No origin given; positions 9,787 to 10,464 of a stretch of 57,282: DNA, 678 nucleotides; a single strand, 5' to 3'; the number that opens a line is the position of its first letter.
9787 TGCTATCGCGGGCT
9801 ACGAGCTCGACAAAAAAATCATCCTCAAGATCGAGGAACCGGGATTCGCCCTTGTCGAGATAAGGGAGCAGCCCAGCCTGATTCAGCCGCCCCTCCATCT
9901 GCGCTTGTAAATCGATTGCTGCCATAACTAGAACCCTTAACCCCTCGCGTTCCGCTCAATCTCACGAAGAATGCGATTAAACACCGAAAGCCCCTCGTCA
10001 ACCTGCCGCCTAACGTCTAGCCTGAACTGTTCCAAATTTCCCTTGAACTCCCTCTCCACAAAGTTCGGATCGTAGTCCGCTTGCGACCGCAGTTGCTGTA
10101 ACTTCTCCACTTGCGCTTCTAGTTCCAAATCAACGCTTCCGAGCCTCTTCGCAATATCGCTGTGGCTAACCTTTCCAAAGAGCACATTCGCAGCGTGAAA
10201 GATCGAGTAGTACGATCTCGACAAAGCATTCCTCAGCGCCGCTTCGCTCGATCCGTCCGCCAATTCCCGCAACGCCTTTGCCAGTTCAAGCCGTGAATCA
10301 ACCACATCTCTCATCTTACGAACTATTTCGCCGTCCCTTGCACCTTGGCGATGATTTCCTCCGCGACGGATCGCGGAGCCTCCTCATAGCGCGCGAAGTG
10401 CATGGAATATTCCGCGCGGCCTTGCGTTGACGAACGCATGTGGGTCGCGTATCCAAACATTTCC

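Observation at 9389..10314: HEPN-like + unknown 178-aa two-gene cassette embedded between EF-G and EF-Tu genes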

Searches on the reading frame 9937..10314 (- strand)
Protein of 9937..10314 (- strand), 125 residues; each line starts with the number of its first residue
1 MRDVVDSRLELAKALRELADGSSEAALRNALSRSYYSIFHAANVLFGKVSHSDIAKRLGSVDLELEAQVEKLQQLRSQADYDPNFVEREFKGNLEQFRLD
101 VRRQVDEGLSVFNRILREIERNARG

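Call 3: search_protein_families(library=pfam, proteins=[window:9937-10314:-], max_evalue=10)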
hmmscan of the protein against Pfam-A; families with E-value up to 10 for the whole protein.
window:9937-10314:- (125 aa): 4 families
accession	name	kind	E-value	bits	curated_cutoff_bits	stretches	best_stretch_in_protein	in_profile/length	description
PF03948.19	Ribosomal_L9_C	-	0.099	13.5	23.2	1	42-66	25-50/86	Ribosomal protein L9, C-terminal domain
PF05168.19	HEPN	-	0.1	13.2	22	1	27-118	24-113/117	HEPN domain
PF11629.13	Mst1_SARAH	-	0.11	13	23.1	1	49-74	7-32/48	C terminal SARAH domain of Mst1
PF04632.18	FUSC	-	0.23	10.4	30.9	1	10-122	513-626/660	Fusaric acid resistance protein family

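Call 4: search_protein_families(library=padloc, proteins=[window:9937-10314:-], max_evalue=10)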
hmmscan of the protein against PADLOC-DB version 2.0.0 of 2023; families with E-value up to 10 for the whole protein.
window:9937-10314:- (125 aa): 1 family
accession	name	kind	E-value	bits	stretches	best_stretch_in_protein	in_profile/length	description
PDLC02923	HEPN_IX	-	0.017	13.2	2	14-50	12-47/161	-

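Call 5: search_protein_families(library=ncbifam, proteins=[window:9937-10314:-], max_evalue=10)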
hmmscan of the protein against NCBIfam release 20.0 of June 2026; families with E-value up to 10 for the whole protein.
window:9937-10314:- (125 aa): 1 family
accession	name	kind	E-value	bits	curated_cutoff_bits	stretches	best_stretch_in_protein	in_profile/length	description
NF006691.0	PRK09239.1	equivalog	0.014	15.5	120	1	56-88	47-80/108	chorismate mutase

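Call 8: find_homologous_proteins(query=window:9937-10314:-, max_evalue=0.001)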
Query window:9937-10314:- (125 aa): 161 proteins with E <= 0.001 among 220 candidates; the best 120 are listed.
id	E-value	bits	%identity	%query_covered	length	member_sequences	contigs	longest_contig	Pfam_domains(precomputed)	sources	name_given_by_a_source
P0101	4.1e-71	254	100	100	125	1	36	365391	-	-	-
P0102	1.3e-70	252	99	100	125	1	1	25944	-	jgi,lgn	jgi:uncharacterized protein (UPF0332 family)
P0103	2.5e-70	251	99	100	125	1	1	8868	-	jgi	-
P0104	4.3e-70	251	98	100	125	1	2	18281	-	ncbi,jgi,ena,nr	ncbi:MAG TPA: hypothetical protein VNX26_05290 [Candidatus Acidoferrum sp.]|jgi:uncharacterized prot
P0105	2.9e-69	248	97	100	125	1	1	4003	-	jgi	-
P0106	2.3e-67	242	94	100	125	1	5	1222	-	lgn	-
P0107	5.0e-67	241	94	100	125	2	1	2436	-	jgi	jgi:uncharacterized protein (UPF0332 family)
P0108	1.2e-66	240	94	100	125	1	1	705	-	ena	-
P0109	3.1e-65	235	91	99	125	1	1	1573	-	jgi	jgi:hypothetical protein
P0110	1.7e-64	233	91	100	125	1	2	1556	-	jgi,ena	jgi:uncharacterized protein (UPF0332 family)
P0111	2.2e-64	232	91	100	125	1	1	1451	-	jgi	jgi:uncharacterized protein (UPF0332 family)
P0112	7.5e-64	231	91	100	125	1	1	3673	-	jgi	jgi:hypothetical protein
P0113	5.0e-63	228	89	99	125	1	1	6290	-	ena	-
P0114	5.7e-63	228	88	100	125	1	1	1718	-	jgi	jgi:uncharacterized protein (UPF0332 family)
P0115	9.8e-63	227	88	99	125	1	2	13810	-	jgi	jgi:hypothetical protein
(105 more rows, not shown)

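Call 17: search_solved_structures(query=A2, max_evalue=1, show_alignments=2)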
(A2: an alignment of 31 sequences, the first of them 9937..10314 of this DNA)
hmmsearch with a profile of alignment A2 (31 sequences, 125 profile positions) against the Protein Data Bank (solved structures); distinct sequences matched with E-value up to 1: 10.
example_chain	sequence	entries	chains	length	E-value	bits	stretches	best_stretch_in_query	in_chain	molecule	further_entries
5byo_A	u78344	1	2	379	1.1e-12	51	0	60-93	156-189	dTor_12x31L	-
4yxz_A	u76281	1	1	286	2.2e-10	43.6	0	59-93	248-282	dTor_9x31L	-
9xbd_A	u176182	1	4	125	0.0023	20.9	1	6-110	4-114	HEPN domain-containing protein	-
9xbc_A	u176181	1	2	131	0.0035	20.4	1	6-112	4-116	HEPN domain-containing protein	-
4yxy_A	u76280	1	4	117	0.0093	19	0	63-93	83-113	dTor_9x31L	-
5wjb_A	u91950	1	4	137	0.14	15.2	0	50-114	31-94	Capsid assembly scaffolding protein,Myosin-7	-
27ah_A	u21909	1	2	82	0.43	13.6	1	6-75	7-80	De novo designed miniprotein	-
27ag_A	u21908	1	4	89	0.47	13.5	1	6-76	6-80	De novo designed miniprotein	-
2hsb_A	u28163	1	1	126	0.51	13.3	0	7-46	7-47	Hypothetical UPF0332 protein AF0298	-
1pa7_A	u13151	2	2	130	0.87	12.6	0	41-107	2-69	Microtubule-associated protein RP/EB family member 1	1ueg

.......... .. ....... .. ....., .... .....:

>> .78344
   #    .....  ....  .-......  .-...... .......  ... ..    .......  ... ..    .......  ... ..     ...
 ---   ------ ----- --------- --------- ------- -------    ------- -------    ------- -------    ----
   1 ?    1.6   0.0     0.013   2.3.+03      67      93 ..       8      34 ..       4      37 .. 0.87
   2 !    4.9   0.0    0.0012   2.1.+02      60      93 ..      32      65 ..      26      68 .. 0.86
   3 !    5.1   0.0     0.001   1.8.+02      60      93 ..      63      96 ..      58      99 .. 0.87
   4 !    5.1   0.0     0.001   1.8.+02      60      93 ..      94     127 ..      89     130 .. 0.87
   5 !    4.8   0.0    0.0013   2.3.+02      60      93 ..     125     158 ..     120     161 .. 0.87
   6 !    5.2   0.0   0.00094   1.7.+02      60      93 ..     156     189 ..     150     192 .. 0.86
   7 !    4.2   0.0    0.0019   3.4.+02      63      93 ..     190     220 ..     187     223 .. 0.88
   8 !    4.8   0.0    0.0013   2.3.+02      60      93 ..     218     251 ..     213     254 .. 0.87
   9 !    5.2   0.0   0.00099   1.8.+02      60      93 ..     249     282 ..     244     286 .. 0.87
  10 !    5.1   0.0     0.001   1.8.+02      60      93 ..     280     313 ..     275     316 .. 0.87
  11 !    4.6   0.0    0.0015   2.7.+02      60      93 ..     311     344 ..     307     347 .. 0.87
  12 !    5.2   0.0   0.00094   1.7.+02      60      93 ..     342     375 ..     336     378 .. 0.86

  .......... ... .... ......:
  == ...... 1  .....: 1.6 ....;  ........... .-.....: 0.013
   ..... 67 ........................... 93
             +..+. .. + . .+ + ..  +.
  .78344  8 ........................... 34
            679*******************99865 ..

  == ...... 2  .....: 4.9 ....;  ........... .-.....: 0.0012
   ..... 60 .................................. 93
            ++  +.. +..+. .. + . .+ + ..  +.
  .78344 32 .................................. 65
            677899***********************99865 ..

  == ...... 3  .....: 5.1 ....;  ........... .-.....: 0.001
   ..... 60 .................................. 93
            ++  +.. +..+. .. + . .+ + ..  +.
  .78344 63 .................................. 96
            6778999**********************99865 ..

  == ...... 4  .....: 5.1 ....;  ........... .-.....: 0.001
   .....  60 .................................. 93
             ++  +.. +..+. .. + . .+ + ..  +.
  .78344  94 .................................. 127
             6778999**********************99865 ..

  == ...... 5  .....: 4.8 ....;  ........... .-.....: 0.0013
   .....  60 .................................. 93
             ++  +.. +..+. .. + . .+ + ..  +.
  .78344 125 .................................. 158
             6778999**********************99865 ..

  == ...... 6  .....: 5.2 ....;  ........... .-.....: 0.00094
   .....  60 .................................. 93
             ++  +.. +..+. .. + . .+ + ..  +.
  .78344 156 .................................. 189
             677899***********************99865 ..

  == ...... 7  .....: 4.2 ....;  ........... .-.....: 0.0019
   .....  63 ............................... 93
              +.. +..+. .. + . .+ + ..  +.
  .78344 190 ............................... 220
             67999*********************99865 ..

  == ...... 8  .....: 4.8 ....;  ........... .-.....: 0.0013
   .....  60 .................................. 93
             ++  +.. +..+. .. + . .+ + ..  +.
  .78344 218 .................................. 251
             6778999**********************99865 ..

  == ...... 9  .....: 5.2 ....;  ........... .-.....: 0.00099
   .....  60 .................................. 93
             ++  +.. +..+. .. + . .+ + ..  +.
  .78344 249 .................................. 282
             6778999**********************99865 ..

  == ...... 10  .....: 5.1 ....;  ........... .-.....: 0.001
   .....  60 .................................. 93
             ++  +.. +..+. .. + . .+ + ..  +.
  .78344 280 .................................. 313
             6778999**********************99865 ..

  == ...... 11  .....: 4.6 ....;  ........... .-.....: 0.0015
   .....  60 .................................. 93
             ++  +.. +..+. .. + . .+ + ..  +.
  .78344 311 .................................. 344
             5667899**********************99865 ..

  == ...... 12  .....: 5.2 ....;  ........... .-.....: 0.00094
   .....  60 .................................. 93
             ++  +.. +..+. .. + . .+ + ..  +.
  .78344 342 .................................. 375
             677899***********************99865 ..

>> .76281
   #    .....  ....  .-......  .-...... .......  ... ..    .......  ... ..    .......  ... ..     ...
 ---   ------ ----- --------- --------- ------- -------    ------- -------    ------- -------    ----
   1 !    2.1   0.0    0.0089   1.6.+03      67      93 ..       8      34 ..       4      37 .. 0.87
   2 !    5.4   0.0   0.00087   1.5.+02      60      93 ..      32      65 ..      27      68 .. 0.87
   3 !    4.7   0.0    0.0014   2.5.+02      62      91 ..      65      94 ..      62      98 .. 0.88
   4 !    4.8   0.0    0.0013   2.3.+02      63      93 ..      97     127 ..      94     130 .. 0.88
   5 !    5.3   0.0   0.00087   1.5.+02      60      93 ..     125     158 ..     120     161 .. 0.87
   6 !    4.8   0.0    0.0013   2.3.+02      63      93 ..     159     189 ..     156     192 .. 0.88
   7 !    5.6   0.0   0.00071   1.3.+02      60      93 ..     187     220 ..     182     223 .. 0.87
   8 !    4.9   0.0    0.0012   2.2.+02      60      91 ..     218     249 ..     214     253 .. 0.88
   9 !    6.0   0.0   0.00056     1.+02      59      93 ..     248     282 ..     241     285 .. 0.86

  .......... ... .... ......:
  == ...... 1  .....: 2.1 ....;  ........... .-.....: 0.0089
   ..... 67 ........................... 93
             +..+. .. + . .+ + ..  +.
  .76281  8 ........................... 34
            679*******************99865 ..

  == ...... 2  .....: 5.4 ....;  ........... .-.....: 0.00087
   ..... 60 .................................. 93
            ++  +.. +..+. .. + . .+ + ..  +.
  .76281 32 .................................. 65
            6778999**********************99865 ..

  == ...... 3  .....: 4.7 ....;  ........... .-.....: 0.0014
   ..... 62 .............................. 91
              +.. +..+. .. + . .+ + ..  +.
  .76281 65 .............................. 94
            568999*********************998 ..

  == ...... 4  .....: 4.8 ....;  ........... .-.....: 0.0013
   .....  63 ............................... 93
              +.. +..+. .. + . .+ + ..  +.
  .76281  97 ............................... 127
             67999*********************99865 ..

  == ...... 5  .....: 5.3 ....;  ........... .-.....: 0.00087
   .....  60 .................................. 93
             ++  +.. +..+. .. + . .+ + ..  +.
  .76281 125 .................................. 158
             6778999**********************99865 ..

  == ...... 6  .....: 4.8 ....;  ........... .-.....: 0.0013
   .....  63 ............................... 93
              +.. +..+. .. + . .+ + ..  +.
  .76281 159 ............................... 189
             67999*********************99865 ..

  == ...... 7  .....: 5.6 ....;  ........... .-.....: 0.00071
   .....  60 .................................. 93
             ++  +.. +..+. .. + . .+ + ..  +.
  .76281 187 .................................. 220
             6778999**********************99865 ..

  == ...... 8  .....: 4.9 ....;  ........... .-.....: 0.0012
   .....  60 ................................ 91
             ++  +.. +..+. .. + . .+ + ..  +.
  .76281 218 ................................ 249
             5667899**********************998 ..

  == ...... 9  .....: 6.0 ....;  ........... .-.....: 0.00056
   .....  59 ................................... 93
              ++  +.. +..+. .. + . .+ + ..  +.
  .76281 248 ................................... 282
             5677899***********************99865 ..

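Call 23: predict_structure(alignment_id=A2)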
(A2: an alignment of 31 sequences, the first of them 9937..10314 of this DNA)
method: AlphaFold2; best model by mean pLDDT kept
length: 125 residues; sequences in the alignment: 31
mean_pLDDT: 92.1   pTM: 0.84
mean pLDDT of the five models: 92.1, 87.7, 87.8, 86.9, 78.4
residues with pLDDT >= 90: 106; 70-90: 14; 50-70: 5; < 50: 0
segments of 3 or more residues with pLDDT < 50: none
pLDDT, mean of each block of 10 residues (from residue 1): 72 92 93 96 95 96 95 93 92 94 96 94 85
secondary structure, 60 per line:
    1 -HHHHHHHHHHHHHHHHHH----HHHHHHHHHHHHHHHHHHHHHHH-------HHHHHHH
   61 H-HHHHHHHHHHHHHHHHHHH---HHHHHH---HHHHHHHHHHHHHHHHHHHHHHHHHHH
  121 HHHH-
elements in order: H2-19 H24-46 H54-61 H63-81 H85-90 H94-124

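Call 28: fold_search(model_id=the predicted structure, library=pdb)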
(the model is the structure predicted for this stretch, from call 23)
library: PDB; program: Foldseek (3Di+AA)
matches with E <= 10: 161; with E <= 0.001: 0
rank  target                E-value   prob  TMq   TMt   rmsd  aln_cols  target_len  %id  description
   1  7ae9_B                5.0e-01  0.54  0.41  0.39   7.6       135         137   20  Crystal structure of mono-AMPylated HEPN(R46E) toxin in complex with MNT antitoxin (released 2020-12-30)
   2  7ae8_B                6.9e-01  0.80  0.54  0.47   6.0       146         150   13  Crystal structure of HEPN(R102A) toxin (released 2020-12-30)
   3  7ae8_D                8.1e-01  0.77  0.54  0.48   6.1       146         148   12  Crystal structure of HEPN(R102A) toxin (released 2020-12-30)
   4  6jx6_D                1.2e+00  0.11  0.24  0.21  18.1       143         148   12  Tetrameric form of Smac (released 2019-12-04)
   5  7bqq_MODEL_1_A        1.2e+00  0.11  0.24  0.23  11.8       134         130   18  Solution NMR structure of fold-Z Gogy; de novo designed protein with an asymmetric all-alpha topology (released 2021-04-07)
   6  1yvi_B                1.2e+00  0.09  0.24  0.22  16.2       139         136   15  X-RAY STRUCTURE OF PUTATIVE HISTIDINE-CONTAINING PHOSPHOTRANSFER PROTEIN FROM RICE, AK104879 (released 2005-02-22)
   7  8tn1_A                1.3e+00  0.30  0.40  0.36   7.7       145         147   12  De novo designed protein binds poly ADP ribose polymerase inhibitors (PARPi) - apo (released 2024-04-24)
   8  7ae8_A                1.4e+00  0.60  0.53  0.46   6.1       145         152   12  Crystal structure of HEPN(R102A) toxin (released 2020-12-30)
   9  9min_I                1.4e+00  0.47  0.44  0.43   6.6       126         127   12  Structure of a designed minibinder to NYESO1-A*02:01 (released 2025-08-06)
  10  5iji                  1.4e+00  0.11  0.29  0.17  20.5       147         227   19  Fragment of nitrate/nitrite sensor histidine kinase NarQ (WT) in symmetric holo state (released 2017-05-31)
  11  7ae8_C                1.6e+00  0.54  0.51  0.47   6.1       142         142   13  Crystal structure of HEPN(R102A) toxin (released 2020-12-30)
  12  8dt0_A                1.6e+00  0.12  0.30  0.28  13.3       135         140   19  Scaffolding protein functional sites using deep learning (released 2022-08-10)
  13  8dt0_B                1.8e+00  0.12  0.31  0.28  13.4       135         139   19  Scaffolding protein functional sites using deep learning (released 2022-08-10)
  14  5uig                  1.9e+00  0.10  0.27  0.10  16.6       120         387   15  Crystal structure of adenosine A2A receptor bound to a novel triazole-carboximidamide antagonist (released 2017-02-08)
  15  3mfn_D                2.0e+00  0.38  0.48  0.49   5.6       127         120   16  Dfer_2879 protein of unknown function from Dyadobacter fermentans (released 2010-04-14)
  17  2q00_B                2.2e+00  0.35  0.45  0.46   5.1       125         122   16  Crystal structure of the P95883_SULSO protein from Sulfolobus solfataricus. NESG target SsR10. (released 2007-05-29)
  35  7bxo_G                3.3e+00  0.38  0.55  0.53   4.7       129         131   14  Crystal structure of the toxin-antitoxin with AMP-PNP (released 2020-09-30)
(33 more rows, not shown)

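Call 30: search_protein_families(library=pfam, alignment_id=A2, max_evalue=1)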
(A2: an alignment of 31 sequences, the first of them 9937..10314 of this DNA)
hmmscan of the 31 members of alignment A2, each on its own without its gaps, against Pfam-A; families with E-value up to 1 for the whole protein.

A. member 1, window:9937-10314:- (125 aa): 4 families
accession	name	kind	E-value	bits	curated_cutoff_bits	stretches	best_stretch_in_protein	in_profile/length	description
PF03948.19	Ribosomal_L9_C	-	0.099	13.5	23.2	1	42-66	25-50/86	Ribosomal protein L9, C-terminal domain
PF05168.19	HEPN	-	0.1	13.2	22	1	27-118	24-113/117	HEPN domain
PF11629.13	Mst1_SARAH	-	0.11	13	23.1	1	49-74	7-32/48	C terminal SARAH domain of Mst1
PF04632.18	FUSC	-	0.23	10.4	30.9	1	10-122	513-626/660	Fusaric acid resistance protein family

B. families by the number of members that match (of 31 scanned): 21 families
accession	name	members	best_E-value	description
PF05168.19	HEPN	16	0.001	HEPN domain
PF12116.14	SpoIIID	6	0.061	Stage III sporulation protein D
PF03948.19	Ribosomal_L9_C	4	0.084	Ribosomal protein L9, C-terminal domain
PF21431.3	Col-Pyo_DNase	3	0.022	Colicin/Pyocin-S2, DNase domain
PF13404.12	HTH_AsnC-type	2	0.025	AsnC-type helix-turn-helix domain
PF11629.13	Mst1_SARAH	2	0.033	C terminal SARAH domain of Mst1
PF25600.1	TRIM_CC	2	0.047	TRIM protein coiled-coil region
PF24669.2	Ddi2_HDD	2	0.08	Ddi2 HDD domain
PF21394.3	Beta-ketacyl_N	2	0.12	Beta-ketoacyl synthase-like, N-terminal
PF23773.1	DUF7169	2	0.16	Domain of unknown function (DUF7169)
PF10006.14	DUF2249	1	0.036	Uncharacterized conserved protein (DUF2249)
PF01542.23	HCV_core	1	0.092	Hepatitis C virus core protein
PF16198.10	TruB_C_2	1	0.12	tRNA pseudouridylate synthase B C-terminal domain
PF22242.1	6PGD_like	1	0.12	6-phosphogluconate dehydrogenase C-terminal domain-like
PF09502.15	HrpB4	1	0.13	Bacterial type III secretion protein (HrpB4)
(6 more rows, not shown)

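Call 66: search_solved_structures(query=window:9937-10314:-, max_evalue=10, show_alignments=3)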
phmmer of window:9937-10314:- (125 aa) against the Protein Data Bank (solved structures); distinct sequences matched with E-value up to 10: 2.
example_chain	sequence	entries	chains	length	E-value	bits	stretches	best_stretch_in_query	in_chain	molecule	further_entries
1moq_A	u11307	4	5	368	0.61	13.6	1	27-100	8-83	GLUCOSAMINE 6-PHOSPHATE SYNTHASE | Glutamine--fructose-6-phosphate aminotransferase [isomerizing]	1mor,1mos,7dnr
7a99_A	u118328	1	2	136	1.5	12.4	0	80-121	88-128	Amino acid ABC transporter, periplasmic amino acid-binding protein,Amino acid ABC transpor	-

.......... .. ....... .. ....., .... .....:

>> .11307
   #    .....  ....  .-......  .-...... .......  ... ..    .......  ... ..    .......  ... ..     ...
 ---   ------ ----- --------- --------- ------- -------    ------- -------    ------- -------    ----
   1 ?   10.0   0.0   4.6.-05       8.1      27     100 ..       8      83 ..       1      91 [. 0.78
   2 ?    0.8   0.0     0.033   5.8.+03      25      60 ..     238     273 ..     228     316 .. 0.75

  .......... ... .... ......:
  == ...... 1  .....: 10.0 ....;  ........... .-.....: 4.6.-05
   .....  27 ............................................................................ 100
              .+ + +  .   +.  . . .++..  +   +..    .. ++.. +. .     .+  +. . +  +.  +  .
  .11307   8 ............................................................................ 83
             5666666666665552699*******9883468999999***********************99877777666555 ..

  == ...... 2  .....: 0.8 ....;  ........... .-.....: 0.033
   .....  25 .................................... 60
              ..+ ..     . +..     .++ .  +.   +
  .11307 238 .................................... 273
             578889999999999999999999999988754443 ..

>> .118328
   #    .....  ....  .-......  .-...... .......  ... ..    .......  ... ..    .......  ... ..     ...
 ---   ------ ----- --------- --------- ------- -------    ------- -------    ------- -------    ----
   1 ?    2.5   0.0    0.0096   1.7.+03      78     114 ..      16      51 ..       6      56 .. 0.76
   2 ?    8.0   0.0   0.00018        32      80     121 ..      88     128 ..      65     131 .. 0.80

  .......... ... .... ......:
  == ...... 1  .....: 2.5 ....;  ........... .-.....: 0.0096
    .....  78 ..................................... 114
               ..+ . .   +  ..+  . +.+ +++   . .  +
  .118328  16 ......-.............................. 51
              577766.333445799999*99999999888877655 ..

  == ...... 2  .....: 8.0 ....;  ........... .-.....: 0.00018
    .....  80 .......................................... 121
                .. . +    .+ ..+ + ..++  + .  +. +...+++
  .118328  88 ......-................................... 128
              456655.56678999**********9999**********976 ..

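Call 69: search_protein_families(library=phrogs, proteins=[window:9937-10314:-], max_evalue=0.1)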
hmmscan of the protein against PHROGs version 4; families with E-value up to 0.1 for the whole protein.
window:9937-10314:- (125 aa): 1 family
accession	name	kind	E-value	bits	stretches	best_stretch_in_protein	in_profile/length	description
phrog_5176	-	unknown function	1.2e-07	32.5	1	16-53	13-50/132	-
